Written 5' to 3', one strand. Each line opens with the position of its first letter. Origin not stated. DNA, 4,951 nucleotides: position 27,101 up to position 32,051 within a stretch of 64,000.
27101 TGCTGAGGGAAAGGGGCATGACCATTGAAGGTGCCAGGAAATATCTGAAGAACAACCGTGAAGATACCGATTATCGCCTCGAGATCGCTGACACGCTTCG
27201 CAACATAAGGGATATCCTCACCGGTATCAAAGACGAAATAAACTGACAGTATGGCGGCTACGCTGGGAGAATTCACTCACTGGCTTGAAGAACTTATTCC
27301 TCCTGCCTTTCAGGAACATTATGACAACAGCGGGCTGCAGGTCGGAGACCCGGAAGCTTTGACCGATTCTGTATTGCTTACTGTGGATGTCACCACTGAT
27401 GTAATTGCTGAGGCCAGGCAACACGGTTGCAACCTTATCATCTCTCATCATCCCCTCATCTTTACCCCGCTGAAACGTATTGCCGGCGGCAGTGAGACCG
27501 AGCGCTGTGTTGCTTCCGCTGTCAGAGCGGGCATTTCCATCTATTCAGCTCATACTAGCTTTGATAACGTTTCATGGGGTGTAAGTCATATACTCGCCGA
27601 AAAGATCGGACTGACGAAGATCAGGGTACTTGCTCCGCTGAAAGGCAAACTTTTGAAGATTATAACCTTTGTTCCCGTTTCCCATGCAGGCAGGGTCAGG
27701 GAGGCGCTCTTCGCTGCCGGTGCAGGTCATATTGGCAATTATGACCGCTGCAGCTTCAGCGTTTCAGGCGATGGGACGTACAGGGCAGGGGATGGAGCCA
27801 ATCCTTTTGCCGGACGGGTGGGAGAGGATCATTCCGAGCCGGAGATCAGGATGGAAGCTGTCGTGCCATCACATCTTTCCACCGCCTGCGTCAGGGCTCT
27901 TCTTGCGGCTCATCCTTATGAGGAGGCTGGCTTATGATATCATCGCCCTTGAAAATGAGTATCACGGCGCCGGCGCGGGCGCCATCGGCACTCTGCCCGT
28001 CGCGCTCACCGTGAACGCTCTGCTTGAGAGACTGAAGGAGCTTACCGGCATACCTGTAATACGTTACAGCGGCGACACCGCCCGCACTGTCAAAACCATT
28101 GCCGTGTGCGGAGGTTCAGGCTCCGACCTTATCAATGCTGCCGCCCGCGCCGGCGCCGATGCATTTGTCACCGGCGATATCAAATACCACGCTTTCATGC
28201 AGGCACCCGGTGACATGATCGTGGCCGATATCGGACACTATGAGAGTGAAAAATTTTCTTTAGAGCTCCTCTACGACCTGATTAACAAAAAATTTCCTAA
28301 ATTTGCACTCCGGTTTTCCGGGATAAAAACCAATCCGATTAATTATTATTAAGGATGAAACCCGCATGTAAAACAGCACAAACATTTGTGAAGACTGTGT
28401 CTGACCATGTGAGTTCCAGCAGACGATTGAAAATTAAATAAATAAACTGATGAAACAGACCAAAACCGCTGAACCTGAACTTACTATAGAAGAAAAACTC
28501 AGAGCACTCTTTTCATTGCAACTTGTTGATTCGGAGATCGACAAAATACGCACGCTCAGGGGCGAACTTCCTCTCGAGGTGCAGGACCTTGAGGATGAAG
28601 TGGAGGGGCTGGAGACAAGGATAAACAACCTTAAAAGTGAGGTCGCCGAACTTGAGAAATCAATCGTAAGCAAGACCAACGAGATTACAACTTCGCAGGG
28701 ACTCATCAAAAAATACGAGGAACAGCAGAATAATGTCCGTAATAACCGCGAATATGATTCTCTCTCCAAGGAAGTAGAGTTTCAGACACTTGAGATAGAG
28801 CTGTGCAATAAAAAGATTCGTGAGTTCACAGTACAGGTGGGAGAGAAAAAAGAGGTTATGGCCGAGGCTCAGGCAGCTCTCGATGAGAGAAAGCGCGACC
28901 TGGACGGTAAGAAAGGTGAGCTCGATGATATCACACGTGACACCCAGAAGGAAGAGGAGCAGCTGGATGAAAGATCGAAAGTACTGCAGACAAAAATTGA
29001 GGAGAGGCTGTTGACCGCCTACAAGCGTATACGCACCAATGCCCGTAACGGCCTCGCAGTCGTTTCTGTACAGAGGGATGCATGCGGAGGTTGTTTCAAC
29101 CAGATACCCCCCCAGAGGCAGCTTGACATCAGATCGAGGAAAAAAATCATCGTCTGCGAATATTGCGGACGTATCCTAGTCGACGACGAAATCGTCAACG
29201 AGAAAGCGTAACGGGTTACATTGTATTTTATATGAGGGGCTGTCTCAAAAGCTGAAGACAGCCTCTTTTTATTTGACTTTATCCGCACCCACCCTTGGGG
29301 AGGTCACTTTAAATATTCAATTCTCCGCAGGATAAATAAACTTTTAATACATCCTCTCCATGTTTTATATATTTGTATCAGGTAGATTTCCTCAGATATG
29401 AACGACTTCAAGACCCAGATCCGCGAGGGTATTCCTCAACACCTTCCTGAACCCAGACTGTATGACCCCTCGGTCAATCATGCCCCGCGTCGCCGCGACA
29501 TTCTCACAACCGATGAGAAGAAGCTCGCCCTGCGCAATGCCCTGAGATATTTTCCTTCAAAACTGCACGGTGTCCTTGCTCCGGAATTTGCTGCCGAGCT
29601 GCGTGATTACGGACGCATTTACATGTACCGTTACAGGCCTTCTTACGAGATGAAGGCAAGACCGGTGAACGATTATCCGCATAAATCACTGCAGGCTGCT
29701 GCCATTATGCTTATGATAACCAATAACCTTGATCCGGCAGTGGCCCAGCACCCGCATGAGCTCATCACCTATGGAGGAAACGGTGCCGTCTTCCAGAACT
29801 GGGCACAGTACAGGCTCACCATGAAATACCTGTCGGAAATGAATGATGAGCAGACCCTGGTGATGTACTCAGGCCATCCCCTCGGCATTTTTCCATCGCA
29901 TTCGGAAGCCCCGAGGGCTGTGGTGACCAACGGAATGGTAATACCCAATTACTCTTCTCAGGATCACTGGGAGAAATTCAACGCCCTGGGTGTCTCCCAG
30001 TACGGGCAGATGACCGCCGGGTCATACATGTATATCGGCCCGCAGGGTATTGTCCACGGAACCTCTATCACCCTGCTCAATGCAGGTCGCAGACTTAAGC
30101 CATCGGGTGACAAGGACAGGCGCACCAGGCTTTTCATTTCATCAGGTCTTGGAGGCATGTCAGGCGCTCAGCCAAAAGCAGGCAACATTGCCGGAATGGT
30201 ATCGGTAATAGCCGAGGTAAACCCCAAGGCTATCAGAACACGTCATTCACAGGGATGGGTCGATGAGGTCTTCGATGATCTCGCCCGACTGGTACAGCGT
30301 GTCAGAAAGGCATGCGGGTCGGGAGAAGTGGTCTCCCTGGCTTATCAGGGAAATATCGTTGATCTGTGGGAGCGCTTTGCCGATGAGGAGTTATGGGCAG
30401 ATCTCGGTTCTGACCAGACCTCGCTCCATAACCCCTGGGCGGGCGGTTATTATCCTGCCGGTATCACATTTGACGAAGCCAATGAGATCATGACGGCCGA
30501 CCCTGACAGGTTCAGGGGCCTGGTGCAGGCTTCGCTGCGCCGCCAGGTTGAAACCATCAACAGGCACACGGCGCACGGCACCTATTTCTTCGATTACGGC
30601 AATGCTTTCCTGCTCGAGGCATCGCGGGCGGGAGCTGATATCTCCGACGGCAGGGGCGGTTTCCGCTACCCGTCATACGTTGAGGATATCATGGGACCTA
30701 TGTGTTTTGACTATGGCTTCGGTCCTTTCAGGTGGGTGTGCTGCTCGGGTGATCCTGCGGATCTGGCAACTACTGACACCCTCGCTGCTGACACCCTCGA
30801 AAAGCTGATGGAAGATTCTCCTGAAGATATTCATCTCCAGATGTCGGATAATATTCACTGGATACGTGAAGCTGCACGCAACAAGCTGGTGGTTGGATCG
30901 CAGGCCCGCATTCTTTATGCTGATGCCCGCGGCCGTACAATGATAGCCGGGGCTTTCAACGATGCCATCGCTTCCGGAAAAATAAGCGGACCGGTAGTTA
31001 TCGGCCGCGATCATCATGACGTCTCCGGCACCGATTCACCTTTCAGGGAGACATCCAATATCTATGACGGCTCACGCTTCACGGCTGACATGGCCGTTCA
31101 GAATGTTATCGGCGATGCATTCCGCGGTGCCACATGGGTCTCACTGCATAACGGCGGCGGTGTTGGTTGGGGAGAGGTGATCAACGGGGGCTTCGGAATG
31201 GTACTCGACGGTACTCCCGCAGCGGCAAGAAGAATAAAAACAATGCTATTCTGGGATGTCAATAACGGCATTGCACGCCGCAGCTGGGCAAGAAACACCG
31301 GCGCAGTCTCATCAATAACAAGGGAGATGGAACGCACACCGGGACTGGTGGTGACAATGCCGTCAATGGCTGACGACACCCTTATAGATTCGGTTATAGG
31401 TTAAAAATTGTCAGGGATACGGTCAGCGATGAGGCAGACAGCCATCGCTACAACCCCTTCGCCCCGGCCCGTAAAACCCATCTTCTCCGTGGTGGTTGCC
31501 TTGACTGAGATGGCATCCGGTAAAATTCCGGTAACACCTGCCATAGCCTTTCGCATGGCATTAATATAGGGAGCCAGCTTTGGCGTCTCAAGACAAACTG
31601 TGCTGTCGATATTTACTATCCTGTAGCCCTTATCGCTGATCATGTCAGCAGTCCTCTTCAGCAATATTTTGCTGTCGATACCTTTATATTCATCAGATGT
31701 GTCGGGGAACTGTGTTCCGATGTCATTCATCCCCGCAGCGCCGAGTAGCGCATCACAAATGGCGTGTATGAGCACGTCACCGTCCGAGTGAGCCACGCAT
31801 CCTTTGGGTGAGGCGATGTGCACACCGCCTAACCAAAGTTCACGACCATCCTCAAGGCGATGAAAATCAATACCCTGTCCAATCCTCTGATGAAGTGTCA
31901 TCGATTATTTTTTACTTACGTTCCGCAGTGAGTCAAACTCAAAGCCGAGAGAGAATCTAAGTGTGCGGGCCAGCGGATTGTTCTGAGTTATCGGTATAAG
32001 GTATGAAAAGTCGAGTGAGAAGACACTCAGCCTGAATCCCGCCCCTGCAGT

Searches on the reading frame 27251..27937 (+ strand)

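Call 36: search_protein_families(library=pfam, proteins=[window:27251-27937:+], max_evalue=0.01)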
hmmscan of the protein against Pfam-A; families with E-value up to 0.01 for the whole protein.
window:27251-27937:+ (228 aa): 1 family
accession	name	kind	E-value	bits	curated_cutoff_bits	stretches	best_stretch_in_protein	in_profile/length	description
PF01784.24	DUF34_NIF3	-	3.5e-40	138.7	23.4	1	4-155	2-129/256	Duf34/NIF3 (NGG1p interacting factor 3)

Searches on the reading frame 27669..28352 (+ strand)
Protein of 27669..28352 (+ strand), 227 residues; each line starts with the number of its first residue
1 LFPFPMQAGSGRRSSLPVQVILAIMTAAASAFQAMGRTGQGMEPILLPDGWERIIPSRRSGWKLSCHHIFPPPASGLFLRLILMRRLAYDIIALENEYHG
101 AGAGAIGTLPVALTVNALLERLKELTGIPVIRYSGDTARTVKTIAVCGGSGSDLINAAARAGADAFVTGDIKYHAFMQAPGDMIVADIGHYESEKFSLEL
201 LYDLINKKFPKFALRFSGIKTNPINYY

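Call 36: search_protein_families(library=pfam, proteins=[window:27669-28352:+], max_evalue=0.01)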
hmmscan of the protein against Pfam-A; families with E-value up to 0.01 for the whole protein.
window:27669-28352:+ (227 aa): 1 family
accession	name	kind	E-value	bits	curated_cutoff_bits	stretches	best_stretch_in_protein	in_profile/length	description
PF01784.24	DUF34_NIF3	-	3.6e-31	109.2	23.4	1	94-223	119-256/256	Duf34/NIF3 (NGG1p interacting factor 3)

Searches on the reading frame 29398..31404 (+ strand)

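Call 14: search_protein_families(library=pfam, proteins=[window:29398-31404:+])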
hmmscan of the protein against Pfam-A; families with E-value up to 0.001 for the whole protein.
window:29398-31404:+ (668 aa): 3 families
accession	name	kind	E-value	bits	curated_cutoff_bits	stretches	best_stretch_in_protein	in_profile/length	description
PF17392.7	Urocanase_C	-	4.9e-86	287.6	23.6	1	437-640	3-194/196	Urocanase C-terminal domain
PF01175.24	Urocanase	-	4.5e-77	258.8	23.2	1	214-431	1-209/209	Urocanase Rossmann-like domain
PF17391.7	Urocanase_N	-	1.5e-57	193.3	23.2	1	85-211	1-127/127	Urocanase N-terminal domain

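Call 15: search_protein_families(library=ncbifam, proteins=[window:29398-31404:+])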
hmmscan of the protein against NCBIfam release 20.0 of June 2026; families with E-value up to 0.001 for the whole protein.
window:29398-31404:+ (668 aa): 3 families
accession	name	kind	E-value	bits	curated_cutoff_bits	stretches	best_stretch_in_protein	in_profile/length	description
TIGR01228.2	hutU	equivalog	1.4e-124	416.7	375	1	88-641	6-537/545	urocanate hydratase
NF058531.1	CH3_S_urocan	exception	2.2e-98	330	880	1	96-637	14-526/535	S-methyl thiourocanate hydratase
NF058530.1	thiouroc_hyd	equivalog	3.4e-84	283.4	930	1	99-640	8-525/535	thiourocanate hydratase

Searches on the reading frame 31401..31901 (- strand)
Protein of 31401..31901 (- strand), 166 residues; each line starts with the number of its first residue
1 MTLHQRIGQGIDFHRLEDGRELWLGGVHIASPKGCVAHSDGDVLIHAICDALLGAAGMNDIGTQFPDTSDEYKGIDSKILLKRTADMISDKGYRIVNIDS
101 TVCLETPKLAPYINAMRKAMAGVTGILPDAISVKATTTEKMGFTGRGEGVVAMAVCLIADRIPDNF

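Call 14: search_protein_families(library=pfam, proteins=[window:31401-31901:-])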
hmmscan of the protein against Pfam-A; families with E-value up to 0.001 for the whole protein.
window:31401-31901:- (166 aa): 1 family
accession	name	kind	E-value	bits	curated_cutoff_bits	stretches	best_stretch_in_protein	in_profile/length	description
PF02542.21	YgbB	-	1.3e-66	224.2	26.7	1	6-158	2-154/155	YgbB family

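Call 15: search_protein_families(library=ncbifam, proteins=[window:31401-31901:-])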
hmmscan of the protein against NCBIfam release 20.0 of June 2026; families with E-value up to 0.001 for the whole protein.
window:31401-31901:- (166 aa): 2 families
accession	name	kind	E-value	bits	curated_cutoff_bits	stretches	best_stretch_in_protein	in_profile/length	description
NF006899.0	PRK09382.1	equivalog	2.8e-61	207.8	417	1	5-156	226-377/387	bifunctional 2-C-methyl-D-erythritol 4-phosphate cytidylyltransferase/2-C-methyl-D-erythritol 2,4-cyclodiphosphate synthase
TIGR00151.1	ispF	equivalog_domain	3e-61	206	116.45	1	6-159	1-154/155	2-C-methyl-D-erythritol 2,4-cyclodiphosphate synthase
